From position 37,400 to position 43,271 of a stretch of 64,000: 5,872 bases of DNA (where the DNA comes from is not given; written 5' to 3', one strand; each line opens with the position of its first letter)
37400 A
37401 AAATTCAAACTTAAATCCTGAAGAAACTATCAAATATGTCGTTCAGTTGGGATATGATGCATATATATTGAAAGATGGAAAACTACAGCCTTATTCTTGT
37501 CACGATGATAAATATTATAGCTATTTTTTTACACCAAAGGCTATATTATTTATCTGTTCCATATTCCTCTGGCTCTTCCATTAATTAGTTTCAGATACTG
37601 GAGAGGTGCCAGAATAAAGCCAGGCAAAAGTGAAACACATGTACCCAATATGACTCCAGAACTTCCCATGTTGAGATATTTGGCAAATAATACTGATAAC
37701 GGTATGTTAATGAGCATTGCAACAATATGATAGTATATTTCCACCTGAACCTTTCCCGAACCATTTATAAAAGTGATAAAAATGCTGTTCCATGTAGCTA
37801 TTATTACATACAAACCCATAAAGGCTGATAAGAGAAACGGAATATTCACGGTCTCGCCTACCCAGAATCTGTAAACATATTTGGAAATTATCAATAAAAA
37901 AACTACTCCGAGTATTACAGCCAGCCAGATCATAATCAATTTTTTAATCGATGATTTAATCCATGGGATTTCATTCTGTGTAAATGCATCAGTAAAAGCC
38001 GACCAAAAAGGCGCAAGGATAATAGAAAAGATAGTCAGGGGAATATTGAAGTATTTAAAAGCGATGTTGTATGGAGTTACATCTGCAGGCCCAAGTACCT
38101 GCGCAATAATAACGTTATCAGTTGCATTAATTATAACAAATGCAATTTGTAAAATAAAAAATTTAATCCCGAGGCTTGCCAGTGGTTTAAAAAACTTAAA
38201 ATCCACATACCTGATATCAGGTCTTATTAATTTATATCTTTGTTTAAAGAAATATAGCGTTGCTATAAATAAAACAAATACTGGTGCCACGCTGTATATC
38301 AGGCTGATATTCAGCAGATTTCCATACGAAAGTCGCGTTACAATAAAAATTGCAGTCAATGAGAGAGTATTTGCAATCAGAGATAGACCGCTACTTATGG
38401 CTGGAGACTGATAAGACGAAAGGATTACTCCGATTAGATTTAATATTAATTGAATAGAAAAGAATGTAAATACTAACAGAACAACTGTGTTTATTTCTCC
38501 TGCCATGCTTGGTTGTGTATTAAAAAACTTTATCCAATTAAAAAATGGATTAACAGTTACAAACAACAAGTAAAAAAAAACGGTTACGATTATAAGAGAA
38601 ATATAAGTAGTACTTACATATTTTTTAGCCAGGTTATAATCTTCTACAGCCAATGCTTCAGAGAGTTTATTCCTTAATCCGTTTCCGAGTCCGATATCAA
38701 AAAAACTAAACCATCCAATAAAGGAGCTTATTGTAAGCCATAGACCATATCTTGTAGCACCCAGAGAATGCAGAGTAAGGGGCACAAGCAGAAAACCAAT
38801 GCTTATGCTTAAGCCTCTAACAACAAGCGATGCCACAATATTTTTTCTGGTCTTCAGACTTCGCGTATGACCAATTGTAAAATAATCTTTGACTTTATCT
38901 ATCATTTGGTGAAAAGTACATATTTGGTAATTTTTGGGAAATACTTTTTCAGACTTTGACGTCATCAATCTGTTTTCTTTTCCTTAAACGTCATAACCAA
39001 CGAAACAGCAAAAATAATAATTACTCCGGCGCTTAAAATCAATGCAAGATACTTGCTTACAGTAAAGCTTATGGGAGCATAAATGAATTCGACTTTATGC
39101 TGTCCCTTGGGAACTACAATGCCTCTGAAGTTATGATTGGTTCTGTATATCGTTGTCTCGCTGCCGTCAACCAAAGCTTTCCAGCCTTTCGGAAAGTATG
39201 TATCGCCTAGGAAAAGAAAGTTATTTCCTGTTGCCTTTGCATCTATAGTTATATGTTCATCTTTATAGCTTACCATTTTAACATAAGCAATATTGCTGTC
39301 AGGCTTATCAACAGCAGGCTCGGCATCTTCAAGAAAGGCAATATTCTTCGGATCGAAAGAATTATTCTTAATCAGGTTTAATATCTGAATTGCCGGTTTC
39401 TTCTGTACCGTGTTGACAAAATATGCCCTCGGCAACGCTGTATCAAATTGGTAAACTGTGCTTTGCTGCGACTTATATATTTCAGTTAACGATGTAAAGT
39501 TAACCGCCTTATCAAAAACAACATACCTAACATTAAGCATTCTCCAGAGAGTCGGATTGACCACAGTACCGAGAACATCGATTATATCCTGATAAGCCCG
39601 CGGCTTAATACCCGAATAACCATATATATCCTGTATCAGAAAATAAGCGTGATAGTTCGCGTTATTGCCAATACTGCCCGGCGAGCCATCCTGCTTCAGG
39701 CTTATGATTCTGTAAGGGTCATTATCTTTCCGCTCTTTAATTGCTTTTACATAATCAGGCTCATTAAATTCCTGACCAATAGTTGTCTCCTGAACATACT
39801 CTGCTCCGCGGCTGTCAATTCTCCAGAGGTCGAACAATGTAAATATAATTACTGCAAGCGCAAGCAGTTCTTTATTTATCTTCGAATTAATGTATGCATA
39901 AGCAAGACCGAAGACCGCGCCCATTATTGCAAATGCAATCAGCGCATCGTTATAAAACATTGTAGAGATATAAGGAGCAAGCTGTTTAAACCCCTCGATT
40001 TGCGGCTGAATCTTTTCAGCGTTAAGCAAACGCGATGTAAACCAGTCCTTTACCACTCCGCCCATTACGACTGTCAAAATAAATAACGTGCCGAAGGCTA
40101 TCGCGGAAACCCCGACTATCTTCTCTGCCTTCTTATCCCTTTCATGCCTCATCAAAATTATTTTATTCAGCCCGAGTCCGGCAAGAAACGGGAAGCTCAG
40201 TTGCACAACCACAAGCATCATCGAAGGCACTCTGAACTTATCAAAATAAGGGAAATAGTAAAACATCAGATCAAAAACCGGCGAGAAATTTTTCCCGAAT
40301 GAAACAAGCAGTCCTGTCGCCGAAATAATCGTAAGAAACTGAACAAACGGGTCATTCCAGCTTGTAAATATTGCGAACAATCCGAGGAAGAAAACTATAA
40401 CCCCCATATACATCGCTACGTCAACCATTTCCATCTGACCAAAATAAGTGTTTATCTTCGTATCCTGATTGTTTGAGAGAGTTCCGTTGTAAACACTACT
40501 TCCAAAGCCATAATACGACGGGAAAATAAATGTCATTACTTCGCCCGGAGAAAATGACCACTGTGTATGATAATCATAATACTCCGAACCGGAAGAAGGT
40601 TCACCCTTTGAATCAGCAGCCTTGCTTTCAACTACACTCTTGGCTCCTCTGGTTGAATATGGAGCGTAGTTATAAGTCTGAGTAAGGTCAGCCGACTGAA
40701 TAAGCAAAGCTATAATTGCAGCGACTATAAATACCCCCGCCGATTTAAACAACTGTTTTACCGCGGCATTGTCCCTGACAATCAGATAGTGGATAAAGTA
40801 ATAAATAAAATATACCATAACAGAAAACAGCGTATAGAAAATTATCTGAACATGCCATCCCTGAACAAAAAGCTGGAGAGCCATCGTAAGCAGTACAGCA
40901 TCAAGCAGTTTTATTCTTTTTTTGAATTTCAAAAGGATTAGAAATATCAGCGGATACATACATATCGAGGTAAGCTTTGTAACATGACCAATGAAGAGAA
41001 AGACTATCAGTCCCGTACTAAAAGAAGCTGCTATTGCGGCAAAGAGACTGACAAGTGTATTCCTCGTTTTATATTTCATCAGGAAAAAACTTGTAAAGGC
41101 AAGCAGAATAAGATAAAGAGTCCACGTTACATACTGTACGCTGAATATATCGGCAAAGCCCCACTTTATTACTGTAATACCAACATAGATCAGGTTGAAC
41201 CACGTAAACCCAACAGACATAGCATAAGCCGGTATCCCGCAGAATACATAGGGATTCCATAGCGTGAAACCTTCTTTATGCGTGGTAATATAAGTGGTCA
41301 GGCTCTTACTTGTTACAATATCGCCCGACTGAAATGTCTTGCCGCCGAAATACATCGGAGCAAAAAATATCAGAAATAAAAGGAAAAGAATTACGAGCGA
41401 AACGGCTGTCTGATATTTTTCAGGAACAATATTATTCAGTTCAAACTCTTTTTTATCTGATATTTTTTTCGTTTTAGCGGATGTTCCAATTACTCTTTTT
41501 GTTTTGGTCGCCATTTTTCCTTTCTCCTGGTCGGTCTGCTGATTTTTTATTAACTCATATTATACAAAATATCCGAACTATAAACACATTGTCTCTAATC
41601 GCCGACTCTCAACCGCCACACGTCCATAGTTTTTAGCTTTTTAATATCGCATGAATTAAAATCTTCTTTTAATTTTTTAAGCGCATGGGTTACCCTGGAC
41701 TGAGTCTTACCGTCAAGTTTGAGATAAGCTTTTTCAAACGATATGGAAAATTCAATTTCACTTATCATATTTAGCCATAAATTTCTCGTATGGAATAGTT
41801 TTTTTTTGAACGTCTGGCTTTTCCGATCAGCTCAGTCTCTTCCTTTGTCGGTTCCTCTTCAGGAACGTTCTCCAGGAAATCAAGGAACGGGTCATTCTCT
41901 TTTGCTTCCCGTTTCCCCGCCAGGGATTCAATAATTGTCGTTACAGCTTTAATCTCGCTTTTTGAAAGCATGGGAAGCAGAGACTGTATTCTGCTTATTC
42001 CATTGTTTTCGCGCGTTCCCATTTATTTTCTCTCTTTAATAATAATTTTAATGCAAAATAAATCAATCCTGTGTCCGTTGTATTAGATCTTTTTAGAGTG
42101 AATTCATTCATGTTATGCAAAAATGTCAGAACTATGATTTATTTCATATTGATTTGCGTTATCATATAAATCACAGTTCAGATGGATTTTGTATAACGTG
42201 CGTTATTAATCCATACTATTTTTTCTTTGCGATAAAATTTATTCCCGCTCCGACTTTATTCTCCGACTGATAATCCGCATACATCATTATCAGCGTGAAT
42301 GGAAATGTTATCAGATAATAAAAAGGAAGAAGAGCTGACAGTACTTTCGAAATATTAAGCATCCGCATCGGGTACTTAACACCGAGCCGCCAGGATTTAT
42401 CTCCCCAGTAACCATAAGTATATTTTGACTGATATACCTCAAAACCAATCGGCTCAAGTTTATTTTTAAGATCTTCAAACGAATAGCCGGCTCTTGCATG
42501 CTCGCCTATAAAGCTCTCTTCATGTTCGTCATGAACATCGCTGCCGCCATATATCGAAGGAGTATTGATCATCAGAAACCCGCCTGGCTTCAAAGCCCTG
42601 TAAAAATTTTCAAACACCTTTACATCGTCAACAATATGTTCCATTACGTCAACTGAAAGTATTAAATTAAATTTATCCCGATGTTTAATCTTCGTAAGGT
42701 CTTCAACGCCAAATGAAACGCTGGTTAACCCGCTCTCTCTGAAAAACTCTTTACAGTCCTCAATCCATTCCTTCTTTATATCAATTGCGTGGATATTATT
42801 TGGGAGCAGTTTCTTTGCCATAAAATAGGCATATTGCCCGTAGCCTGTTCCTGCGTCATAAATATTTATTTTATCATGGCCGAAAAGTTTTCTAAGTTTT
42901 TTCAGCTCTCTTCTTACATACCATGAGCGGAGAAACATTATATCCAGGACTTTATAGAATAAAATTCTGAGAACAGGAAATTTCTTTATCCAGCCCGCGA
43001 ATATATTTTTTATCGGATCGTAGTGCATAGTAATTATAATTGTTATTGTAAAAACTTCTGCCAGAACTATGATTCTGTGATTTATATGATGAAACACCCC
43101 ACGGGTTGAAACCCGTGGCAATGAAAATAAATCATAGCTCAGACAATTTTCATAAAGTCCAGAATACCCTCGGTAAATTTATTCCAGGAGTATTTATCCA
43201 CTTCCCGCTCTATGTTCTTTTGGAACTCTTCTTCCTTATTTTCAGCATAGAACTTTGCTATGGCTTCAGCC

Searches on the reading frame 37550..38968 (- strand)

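Call 53: search_protein_families(library=pfam, proteins=[window:37550-38968:-], max_evalue=0.0001)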
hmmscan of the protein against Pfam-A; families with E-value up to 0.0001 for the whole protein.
window:37550-38968:- (472 aa): 3 families
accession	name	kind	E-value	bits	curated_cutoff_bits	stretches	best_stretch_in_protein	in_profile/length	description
PF01943.22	Polysacc_synt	-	6.1e-08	32.9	28.2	1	42-318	3-262/274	Polysaccharide biosynthesis protein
PF13440.11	Polysacc_synt_3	-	3.6e-05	23.6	23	1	104-319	34-233/293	Polysaccharide biosynthesis protein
PF01554.23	MatE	-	6.8e-05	23.1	24.9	0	274-426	6-160/161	MatE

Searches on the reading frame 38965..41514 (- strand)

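Call 53: search_protein_families(library=pfam, proteins=[window:38965-41514:-], max_evalue=0.0001)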
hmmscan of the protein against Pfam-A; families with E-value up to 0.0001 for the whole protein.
window:38965-41514:- (849 aa): 1 family
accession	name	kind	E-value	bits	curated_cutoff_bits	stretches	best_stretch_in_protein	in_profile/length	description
PF09586.16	YfhO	-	6.1e-09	35.3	28.5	1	712-819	720-830/835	Bacterial membrane protein YfhO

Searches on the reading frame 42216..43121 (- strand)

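Call 53: search_protein_families(library=pfam, proteins=[window:42216-43121:-], max_evalue=0.0001)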
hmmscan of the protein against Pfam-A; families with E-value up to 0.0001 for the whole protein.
window:42216-43121:- (301 aa): 6 families
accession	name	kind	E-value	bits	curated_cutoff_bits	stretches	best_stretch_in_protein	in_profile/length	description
PF13847.12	Methyltransf_31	-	1e-20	74.4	27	1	82-196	2-114/145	Methyltransferase domain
PF08241.18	Methyltransf_11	-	8.7e-16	58.8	21.2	1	89-185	2-95/95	Methyltransferase domain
PF13649.12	Methyltransf_25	-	2.5e-15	57.4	27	1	87-181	1-97/97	Methyltransferase domain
PF08242.18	Methyltransf_12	-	3e-12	47.6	30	1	89-183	2-98/98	Methyltransferase domain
PF13489.12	Methyltransf_23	-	5.2e-11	43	27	1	70-231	6-163/164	Methyltransferase domain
PF02353.26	CMAS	-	3.4e-07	30.3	27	1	30-206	10-186/273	Mycolic acid cyclopropane synthetase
